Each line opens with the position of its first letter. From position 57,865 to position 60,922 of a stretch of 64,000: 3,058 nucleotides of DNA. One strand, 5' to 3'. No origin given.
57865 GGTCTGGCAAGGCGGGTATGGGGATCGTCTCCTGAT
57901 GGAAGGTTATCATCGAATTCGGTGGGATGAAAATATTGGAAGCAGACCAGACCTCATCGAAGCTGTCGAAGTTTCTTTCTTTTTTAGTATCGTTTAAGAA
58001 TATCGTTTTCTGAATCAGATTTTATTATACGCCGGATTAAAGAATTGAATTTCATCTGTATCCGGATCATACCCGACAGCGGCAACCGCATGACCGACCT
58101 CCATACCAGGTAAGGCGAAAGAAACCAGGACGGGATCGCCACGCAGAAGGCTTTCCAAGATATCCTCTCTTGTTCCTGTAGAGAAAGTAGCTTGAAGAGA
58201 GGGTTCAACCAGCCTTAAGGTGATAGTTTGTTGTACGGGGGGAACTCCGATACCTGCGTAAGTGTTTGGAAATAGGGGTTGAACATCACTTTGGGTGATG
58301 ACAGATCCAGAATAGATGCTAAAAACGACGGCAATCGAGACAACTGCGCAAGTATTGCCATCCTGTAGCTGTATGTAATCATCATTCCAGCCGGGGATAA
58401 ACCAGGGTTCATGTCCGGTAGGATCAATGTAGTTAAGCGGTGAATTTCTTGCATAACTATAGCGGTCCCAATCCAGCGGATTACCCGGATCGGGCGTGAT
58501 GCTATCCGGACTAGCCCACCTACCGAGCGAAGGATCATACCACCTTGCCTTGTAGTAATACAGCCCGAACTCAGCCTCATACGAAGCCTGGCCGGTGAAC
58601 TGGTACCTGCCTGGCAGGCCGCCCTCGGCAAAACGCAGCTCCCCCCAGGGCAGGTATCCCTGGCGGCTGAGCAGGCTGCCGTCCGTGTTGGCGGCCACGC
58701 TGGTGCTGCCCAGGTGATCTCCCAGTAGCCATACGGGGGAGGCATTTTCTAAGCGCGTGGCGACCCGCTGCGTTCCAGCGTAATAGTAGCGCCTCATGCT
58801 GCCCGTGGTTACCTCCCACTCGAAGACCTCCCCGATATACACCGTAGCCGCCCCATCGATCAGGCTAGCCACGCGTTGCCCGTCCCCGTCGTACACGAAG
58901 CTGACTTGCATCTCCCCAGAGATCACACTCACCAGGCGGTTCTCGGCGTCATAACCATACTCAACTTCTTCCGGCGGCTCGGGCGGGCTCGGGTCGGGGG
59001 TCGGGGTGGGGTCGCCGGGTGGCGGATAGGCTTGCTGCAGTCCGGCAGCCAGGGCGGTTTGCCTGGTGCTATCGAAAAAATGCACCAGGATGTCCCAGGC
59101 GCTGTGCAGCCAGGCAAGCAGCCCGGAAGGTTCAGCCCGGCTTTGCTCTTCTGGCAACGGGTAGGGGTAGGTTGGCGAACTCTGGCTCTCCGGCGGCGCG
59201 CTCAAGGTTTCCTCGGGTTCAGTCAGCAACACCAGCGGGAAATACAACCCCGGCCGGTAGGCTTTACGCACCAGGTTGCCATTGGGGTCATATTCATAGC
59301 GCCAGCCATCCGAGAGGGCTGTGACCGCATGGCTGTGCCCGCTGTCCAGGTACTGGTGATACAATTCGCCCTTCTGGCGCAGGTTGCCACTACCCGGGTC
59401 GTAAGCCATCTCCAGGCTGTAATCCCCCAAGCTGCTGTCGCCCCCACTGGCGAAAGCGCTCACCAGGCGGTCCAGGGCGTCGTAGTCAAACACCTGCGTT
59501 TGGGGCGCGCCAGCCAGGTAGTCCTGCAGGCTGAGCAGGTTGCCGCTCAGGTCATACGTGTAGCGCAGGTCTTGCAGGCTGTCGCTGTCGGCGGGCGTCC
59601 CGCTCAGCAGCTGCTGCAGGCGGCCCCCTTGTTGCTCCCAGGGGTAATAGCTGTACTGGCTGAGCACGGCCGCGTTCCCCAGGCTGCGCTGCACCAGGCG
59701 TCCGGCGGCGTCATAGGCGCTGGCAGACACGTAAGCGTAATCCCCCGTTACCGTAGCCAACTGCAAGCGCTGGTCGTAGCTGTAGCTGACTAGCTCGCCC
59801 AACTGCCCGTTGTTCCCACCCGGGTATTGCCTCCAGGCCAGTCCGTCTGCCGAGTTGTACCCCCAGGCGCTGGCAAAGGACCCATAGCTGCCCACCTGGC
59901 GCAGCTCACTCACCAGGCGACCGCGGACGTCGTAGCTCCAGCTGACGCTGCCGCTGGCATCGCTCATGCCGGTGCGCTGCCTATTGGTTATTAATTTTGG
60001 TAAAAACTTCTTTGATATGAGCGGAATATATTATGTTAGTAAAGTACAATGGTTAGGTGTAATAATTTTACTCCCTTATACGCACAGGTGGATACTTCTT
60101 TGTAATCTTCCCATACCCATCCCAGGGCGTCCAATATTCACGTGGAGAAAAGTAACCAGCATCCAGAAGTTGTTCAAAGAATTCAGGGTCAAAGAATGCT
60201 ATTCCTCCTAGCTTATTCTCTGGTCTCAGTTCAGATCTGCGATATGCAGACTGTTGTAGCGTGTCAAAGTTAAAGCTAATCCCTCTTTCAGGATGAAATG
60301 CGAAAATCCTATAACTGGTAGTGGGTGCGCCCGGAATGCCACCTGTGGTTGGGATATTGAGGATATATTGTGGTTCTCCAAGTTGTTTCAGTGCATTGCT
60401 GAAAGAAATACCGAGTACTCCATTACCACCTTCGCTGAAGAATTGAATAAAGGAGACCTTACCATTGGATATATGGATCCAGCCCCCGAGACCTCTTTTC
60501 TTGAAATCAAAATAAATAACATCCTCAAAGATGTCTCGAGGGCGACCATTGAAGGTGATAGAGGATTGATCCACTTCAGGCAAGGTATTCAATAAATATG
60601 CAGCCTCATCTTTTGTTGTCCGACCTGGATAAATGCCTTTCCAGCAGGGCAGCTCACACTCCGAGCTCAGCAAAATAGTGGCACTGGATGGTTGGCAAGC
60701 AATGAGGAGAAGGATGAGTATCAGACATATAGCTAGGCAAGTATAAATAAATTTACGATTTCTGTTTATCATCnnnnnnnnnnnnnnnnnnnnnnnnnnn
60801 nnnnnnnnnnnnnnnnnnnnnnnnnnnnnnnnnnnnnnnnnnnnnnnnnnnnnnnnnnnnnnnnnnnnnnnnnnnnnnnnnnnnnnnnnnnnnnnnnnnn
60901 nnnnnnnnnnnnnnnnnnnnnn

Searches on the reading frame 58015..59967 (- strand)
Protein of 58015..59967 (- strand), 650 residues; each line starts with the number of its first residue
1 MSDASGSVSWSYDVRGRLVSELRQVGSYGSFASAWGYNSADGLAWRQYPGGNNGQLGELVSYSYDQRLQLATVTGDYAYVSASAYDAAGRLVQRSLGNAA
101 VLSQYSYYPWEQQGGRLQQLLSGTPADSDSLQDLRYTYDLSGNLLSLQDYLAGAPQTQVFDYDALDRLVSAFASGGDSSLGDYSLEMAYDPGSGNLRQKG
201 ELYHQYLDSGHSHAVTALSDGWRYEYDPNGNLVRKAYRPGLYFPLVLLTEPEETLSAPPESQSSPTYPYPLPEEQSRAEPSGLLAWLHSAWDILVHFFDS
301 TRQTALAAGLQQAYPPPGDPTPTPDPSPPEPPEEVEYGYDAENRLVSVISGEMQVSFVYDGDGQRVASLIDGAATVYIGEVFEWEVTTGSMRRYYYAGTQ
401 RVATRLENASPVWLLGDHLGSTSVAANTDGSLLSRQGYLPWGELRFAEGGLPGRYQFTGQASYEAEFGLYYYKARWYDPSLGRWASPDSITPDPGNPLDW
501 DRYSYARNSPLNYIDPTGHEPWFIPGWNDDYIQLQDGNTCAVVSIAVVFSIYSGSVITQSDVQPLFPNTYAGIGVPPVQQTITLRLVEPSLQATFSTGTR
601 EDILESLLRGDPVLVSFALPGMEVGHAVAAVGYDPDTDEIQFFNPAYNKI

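Call 4: search_protein_families(library=pfam, proteins=[window:58015-59967:-], max_evalue=0.01)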
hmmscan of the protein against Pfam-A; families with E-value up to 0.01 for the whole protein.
window:58015-59967:- (650 aa): 2 families
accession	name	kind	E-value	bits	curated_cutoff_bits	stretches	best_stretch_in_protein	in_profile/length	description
PF05593.20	RHS_repeat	-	1.2e-15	57.8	22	0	2-20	11-30/38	RHS Repeat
PF13529.12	Peptidase_C39_2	-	1.1e-05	26.5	24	1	535-645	11-142/143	Peptidase_C39 like family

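Call 12: search_protein_families(library=ncbifam, proteins=[window:58015-59967:-], max_evalue=0.01)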
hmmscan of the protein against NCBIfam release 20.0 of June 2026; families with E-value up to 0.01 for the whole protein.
window:58015-59967:- (650 aa): 3 families
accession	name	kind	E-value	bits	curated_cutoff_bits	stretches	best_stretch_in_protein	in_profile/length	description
TIGR03696.1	Rhs_assc_core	domain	1e-19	70.8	32.5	1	438-519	1-76/76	RHS repeat-associated core domain-containing protein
TIGR01643.1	YD_repeat_2x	repeat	4e-15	55.6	15.8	1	339-367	1-30/42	YD repeat-containing protein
NF041261.1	RHS_core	equivalog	2.2e-06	25.8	2000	1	417-518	1163-1260/1261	RHS element core protein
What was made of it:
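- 58411..59981 (-): Core of orphan cassette (iii): 519 codons. The ATG at 59967 is an internal Met codon of the core. TIGR03696 at 70.8 bits (call 12).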

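Call 66: search_protein_families(library=padloc, proteins=[window:58015-59967:-], max_evalue=0.01)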
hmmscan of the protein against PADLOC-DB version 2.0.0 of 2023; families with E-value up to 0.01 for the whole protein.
window:58015-59967:- (650 aa): 0 families

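Call 79: list_cluster_members(proteins=[window:58015-59967:-, window:57381-57815:-, window:57139-57426:-, window:56870-57088:-, window:60068-60772:-, window:63453-63779:-, window:56454-56693:-, window:56605-56853:-])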
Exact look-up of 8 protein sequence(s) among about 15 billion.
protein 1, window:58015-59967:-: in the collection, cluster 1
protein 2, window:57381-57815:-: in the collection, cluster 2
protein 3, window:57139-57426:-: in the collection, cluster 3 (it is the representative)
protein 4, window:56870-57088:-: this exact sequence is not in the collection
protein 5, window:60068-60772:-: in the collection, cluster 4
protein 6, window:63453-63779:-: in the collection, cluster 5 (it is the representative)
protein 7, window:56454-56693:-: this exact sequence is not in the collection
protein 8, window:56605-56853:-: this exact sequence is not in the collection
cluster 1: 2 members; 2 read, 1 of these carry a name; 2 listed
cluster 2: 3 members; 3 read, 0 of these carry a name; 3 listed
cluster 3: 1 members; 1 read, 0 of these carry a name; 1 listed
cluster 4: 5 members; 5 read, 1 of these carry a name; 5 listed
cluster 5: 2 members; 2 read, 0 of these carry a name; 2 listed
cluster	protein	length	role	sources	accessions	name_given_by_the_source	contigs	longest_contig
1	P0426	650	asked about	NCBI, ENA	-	-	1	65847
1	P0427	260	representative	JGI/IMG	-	YD repeat-containing protein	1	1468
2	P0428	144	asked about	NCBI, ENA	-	-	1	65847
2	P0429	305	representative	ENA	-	-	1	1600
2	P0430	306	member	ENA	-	-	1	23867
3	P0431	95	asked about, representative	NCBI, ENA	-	-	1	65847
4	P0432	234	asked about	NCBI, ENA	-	-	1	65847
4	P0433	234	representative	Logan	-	-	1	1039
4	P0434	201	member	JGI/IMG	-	-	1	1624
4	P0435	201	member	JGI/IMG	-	hypothetical protein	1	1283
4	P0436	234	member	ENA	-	-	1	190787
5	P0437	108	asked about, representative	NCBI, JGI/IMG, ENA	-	-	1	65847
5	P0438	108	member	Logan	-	-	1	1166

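Call 80: find_encoding_contigs(protein=P0436, flank=10000, max_places=3)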
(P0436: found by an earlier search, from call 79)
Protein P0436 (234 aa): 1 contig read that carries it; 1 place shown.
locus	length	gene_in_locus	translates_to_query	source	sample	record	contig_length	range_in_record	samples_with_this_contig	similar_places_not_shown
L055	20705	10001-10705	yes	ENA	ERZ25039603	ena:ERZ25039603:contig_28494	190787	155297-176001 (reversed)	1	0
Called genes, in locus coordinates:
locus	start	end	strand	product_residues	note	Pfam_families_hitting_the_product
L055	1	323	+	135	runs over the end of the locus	PF09945:DUF2177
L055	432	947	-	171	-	PF00254:FKBP_C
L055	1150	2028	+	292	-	PF00400:WD40 (faint), PF00930:DPPIV_N (faint), PF26549:Tricorn_N, PF07676:PD40 (weak), PF26550:Tricorn_2nd, PF26549:Tricorn_N, PF07676:PD40, PF26549:Tricorn_N, +2 more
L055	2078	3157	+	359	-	PF02129:Peptidase_S15 (faint), PF05448:AXE1 (faint), PF20434:BD-FAE (weak), PF00326:Peptidase_S9, PF01738:DLH (weak), PF07859:Abhydrolase_3 (faint)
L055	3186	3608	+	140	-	PF01894:YjbQ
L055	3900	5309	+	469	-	PF16158:N_BRCA1_IG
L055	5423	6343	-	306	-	-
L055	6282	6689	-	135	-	PF00903:Glyoxalase, PF13468:Glyoxalase_3, PF13669:Glyoxalase_4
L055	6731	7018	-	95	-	PF01642:MM_CoA_mutase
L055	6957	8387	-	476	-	PF01642:MM_CoA_mutase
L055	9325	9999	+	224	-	-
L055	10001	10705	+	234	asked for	-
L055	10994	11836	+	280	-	PF05593:RHS_repeat (faint)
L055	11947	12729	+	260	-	-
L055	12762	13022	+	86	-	-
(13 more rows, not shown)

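Call 82: find_encoding_contigs(protein=P0430, flank=10000, max_places=3)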
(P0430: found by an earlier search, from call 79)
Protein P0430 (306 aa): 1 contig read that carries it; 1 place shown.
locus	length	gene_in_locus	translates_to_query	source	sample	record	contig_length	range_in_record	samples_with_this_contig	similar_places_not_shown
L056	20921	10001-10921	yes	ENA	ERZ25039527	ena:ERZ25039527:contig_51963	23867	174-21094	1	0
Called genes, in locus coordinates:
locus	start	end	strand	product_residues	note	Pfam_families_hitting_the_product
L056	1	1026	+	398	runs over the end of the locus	?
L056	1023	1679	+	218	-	-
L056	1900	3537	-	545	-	-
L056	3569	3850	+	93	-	-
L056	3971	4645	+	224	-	-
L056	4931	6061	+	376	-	PF25023:TEN_YD-shell, PF21814:DUF6883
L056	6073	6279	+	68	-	PF16277:DUF4926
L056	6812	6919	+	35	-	-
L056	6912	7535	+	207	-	PF00515:TPR_1 (faint), PF07719:TPR_2 (faint), PF13181:TPR_8 (faint), PF13432:TPR_16 (faint), PF14559:TPR_19 (faint), PF13431:TPR_17 (faint), PF21033:RMD1-3 (faint), PF13414:TPR_11 (weak)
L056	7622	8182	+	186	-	-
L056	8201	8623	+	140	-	-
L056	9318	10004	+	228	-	PF13529:Peptidase_C39_2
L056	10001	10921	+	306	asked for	PF07676:PD40 (faint)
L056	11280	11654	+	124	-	-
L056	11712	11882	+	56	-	-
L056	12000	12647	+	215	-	-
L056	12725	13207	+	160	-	PF22526:DUF7000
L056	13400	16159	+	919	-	PF02629:CoA_binding, PF13380:CoA_binding_2, PF13607:Succ_CoA_lig, PF19045:Ligase_CoA_2, PF13549:ATP-grasp_5, PF13302:Acetyltransf_3, PF00583:Acetyltransf_1 (faint)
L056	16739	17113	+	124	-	PF04020:Phage_holin_4_2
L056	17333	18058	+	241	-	PF08309:LVIVD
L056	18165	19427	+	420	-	PF08309:LVIVD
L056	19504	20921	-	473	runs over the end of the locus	PF00206:Lyase_1, PF10415:FumaraseC_C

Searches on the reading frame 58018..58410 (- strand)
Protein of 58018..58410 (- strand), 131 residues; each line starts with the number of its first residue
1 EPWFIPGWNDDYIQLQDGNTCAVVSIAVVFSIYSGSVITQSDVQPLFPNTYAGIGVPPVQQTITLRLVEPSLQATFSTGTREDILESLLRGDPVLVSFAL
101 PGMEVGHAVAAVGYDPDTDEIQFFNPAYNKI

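Call 19: search_protein_families(library=pfam, proteins=[window:58018-58410:-], max_evalue=1)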
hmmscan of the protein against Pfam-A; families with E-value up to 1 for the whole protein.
seq(131 aa): 2 families
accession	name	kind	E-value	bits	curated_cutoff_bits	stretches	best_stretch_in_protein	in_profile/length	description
PF13529.12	Peptidase_C39_2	-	2.9e-07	31.6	24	1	16-127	11-143/143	Peptidase_C39 like family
PF12385.14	Peptidase_C70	-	0.076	13.4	19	1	80-128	79-125/141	Papain-like cysteine protease AvrRpt2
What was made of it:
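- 57816..58410 (-): Tip of (iii): a C39-like papain-fold cysteine peptidase. The ORF stops at 58015, and the last ~67 codons are out of frame. Peptidase_C39_2 hit, E 3e-7 (call 19).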

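Call 68: search_solved_structures(query=window:58018-58410:-, max_evalue=10)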
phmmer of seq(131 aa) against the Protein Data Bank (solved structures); distinct sequences matched with E-value up to 10: 2.
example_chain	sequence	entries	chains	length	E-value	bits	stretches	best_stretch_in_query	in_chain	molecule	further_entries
8pjr_A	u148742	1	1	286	1.5e-05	28.4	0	107-126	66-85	SAKe6AC-LB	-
7ona_A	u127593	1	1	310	5.4e-05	26.6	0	107-126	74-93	SAKe6AC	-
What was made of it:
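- Tried and rejected: The PDB hits of the C39 tip are to designed proteins and were ignored (call 68).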

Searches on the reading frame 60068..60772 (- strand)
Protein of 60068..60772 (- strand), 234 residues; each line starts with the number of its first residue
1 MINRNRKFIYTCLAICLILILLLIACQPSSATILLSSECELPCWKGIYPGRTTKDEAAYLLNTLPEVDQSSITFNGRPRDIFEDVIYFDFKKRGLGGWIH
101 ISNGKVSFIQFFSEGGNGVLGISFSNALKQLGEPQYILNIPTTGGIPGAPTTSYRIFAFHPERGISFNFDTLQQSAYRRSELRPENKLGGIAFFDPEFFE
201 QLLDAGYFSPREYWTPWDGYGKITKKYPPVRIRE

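Call 4: search_protein_families(library=pfam, proteins=[window:60068-60772:-], max_evalue=0.01)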
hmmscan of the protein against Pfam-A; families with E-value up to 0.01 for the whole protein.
window:60068-60772:- (234 aa): 0 families

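Call 12: search_protein_families(library=ncbifam, proteins=[window:60068-60772:-], max_evalue=0.01)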
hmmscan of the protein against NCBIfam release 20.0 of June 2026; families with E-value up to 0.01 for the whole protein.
window:60068-60772:- (234 aa): 0 families

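Call 19: search_protein_families(library=pfam, proteins=[window:60068-60772:-], max_evalue=1)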
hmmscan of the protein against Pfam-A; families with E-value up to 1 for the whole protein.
window:60068-60772:- (234 aa): 0 families

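Call 21: find_encoding_contigs(protein=window:60068-60772:-, flank=10000, max_places=6)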
Protein window:60068-60772:- (234 aa): 2 contigs read that carry it; 2 places shown.
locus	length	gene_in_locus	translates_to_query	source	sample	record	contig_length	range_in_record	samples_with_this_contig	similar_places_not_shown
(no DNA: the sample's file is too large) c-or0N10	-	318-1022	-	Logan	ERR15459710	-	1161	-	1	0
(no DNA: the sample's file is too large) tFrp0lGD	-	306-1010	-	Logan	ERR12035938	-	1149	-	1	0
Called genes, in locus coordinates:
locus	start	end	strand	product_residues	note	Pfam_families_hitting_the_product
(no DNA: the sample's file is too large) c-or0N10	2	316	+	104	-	?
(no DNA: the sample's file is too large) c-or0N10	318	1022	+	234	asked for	-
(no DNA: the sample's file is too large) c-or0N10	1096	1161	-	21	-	?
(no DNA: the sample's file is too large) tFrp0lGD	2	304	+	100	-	?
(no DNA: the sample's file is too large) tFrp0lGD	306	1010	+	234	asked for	-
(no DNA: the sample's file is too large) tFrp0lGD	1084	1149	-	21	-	?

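Call 66: search_protein_families(library=padloc, proteins=[window:60068-60772:-], max_evalue=0.01)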
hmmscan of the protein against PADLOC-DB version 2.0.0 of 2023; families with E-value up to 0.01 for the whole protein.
window:60068-60772:- (234 aa): 0 families
